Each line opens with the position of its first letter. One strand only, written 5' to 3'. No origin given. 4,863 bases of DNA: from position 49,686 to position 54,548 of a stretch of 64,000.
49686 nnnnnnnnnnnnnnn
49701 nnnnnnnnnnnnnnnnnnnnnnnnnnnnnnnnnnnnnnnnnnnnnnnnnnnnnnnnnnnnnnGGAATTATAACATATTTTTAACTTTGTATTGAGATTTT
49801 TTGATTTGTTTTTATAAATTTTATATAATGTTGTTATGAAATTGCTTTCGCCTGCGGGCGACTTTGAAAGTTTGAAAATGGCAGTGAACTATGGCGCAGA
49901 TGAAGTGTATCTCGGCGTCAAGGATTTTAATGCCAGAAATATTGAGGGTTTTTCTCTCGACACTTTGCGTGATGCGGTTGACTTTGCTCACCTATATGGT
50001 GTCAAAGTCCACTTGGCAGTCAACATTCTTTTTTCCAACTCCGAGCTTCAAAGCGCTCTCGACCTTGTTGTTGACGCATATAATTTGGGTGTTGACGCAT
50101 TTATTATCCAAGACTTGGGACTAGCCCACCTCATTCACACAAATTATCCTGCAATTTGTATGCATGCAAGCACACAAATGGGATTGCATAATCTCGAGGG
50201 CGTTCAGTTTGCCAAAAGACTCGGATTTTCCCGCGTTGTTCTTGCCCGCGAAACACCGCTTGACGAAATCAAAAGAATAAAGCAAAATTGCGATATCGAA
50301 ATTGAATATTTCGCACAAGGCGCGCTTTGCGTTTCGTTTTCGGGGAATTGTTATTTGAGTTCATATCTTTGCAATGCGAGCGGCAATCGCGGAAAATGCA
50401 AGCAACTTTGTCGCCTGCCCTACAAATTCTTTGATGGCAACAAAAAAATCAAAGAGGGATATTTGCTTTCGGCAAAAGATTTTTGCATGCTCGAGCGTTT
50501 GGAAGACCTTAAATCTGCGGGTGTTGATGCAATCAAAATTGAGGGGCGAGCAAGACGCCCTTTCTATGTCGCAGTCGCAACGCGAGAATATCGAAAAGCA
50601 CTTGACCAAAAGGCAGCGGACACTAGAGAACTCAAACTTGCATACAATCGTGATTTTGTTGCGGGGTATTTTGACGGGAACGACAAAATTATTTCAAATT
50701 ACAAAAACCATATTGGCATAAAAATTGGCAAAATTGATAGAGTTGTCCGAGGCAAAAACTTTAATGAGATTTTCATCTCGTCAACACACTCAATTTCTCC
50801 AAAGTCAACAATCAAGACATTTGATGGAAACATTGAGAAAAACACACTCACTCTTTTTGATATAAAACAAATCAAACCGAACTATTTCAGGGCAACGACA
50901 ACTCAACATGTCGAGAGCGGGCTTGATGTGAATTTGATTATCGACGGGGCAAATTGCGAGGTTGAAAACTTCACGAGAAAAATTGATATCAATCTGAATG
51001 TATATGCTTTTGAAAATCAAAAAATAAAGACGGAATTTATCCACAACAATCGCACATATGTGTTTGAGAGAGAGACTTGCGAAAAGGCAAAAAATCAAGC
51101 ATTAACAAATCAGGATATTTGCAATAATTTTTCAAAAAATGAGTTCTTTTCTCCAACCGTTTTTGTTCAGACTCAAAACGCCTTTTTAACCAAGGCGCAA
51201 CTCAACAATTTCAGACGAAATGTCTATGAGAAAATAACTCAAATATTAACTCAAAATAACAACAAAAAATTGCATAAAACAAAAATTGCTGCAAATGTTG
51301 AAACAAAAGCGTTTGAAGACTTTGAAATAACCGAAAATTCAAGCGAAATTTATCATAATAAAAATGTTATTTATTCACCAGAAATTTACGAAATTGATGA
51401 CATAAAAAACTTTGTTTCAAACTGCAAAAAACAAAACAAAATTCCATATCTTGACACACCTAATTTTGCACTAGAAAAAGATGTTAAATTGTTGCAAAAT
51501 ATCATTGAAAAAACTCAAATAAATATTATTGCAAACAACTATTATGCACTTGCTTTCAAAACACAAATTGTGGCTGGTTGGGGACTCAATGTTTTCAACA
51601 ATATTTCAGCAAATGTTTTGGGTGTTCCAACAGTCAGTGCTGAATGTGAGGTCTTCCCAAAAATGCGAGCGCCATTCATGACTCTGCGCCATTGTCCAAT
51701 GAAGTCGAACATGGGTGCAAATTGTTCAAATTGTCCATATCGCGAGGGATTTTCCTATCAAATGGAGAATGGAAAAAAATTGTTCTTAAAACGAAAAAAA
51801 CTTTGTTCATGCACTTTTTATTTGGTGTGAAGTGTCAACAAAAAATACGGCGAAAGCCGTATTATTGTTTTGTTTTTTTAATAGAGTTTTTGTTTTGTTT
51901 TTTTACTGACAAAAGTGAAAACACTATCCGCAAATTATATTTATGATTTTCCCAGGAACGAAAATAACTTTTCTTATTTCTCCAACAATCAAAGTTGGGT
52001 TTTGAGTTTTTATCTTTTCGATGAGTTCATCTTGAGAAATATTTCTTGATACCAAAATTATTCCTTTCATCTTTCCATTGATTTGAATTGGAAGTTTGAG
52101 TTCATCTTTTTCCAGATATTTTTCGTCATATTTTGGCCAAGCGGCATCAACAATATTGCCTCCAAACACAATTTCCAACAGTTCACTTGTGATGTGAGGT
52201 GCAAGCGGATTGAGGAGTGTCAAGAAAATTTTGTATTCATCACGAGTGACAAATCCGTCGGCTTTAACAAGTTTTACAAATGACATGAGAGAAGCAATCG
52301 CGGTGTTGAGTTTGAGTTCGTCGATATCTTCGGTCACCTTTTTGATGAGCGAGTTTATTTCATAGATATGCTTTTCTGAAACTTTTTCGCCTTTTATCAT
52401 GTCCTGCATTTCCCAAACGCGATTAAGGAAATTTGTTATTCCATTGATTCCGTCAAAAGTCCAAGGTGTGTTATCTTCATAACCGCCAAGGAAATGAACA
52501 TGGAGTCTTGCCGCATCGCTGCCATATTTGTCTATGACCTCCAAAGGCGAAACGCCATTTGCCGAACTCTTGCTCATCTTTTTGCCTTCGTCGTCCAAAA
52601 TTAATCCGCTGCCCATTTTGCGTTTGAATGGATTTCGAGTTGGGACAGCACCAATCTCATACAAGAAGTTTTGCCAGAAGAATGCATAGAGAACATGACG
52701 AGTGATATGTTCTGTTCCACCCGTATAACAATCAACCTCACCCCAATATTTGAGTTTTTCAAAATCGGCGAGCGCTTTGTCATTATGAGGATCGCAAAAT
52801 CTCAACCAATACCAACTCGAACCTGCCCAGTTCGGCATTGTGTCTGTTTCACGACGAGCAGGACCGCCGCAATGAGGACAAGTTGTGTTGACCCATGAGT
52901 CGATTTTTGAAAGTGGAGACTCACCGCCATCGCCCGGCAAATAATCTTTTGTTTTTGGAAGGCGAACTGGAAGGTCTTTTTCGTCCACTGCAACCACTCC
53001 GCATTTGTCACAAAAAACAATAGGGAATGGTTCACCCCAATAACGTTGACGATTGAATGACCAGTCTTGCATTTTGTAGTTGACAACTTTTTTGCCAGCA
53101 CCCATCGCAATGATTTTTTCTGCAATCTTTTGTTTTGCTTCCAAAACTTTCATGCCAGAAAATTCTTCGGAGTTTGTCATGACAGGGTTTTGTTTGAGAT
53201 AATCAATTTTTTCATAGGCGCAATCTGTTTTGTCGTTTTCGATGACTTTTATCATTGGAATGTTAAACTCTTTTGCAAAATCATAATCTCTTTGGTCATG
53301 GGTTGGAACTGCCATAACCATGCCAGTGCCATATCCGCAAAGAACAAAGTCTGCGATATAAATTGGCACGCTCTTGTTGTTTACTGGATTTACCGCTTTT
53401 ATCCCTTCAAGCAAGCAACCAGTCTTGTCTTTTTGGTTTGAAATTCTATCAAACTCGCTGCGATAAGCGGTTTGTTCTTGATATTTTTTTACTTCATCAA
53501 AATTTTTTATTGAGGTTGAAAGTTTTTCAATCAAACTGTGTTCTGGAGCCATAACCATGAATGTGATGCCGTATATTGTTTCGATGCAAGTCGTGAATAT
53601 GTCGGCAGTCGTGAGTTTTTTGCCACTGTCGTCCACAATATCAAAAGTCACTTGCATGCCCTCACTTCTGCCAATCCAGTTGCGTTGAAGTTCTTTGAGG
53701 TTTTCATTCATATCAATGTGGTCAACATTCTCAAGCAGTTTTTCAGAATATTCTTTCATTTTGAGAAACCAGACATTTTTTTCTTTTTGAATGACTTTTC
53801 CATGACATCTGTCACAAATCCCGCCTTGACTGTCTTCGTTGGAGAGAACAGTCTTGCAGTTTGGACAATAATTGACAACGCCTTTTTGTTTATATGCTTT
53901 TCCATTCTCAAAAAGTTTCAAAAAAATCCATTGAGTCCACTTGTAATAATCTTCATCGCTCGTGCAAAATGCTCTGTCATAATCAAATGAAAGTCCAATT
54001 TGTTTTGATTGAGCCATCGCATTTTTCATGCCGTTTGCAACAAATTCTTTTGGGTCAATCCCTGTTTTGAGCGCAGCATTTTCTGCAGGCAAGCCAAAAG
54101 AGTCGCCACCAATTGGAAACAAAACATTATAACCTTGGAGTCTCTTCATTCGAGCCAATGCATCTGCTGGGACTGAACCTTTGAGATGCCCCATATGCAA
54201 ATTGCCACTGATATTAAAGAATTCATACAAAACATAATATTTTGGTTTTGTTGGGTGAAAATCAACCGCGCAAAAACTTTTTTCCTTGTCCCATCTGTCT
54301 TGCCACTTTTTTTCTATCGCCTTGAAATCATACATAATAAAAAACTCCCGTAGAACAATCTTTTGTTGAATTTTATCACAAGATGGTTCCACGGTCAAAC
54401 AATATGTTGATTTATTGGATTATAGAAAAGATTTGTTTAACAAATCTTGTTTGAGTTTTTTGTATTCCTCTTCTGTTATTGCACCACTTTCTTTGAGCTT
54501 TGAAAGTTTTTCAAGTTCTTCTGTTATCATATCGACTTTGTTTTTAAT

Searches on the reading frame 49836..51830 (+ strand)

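Call 8: search_protein_families(library=pfam, proteins=[window:49836-51830:+])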
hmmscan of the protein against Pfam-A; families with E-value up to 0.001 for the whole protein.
window:49836-51830:+ (664 aa): 2 families
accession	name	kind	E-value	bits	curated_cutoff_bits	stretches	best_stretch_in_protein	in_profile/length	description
PF01136.24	Peptidase_U32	-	2.2e-72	243.5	22.4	1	74-283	4-231/233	Peptidase family U32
PF12392.13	DUF3656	-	4.6e-08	34.2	22.1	1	379-469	21-106/109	Collagenase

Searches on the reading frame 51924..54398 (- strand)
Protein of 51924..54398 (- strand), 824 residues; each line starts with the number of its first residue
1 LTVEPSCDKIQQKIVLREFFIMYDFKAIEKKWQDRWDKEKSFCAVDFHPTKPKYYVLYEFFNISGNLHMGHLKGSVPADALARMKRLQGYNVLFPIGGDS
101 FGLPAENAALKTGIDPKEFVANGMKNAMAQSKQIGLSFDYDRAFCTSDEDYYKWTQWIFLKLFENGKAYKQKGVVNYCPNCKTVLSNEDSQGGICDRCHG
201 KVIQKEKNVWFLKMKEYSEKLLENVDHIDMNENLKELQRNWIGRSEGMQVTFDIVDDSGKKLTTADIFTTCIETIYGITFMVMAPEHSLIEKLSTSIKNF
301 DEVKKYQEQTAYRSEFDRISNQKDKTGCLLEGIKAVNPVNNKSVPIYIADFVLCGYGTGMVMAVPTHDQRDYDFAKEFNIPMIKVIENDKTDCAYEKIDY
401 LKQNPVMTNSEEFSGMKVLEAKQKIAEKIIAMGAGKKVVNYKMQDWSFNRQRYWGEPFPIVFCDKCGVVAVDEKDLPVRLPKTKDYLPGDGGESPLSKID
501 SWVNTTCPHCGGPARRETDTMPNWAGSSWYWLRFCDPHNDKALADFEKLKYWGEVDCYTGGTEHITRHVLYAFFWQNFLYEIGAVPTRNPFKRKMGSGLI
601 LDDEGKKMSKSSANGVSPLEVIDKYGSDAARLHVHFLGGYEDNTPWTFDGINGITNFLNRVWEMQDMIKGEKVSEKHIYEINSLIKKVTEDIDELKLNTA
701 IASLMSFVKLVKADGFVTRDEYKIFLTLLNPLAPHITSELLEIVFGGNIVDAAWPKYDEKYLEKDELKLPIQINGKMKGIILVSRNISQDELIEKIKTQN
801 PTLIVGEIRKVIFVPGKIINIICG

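Call 8: search_protein_families(library=pfam, proteins=[window:51924-54398:-])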
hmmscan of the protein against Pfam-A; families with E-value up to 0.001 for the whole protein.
window:51924-54398:- (824 aa): 4 families
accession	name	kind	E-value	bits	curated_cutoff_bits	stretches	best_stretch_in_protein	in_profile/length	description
PF13603.12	tRNA-synt_1_2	-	7.9e-57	192.2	25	1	239-429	1-184/185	Leucyl-tRNA synthetase, editing domain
PF00133.28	tRNA-synt_1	-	3.8e-46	158.1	22.7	2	31-236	1-218/414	tRNA synthetases class I (I, L, M and V)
PF09334.17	tRNA-synt_1g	-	5.9e-31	108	20.1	1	61-199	8-143/391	tRNA synthetases class I (M)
PF08264.19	Anticodon_1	-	5.8e-15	55.9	25.1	1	679-788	6-143/148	Anticodon-binding domain of tRNA ligase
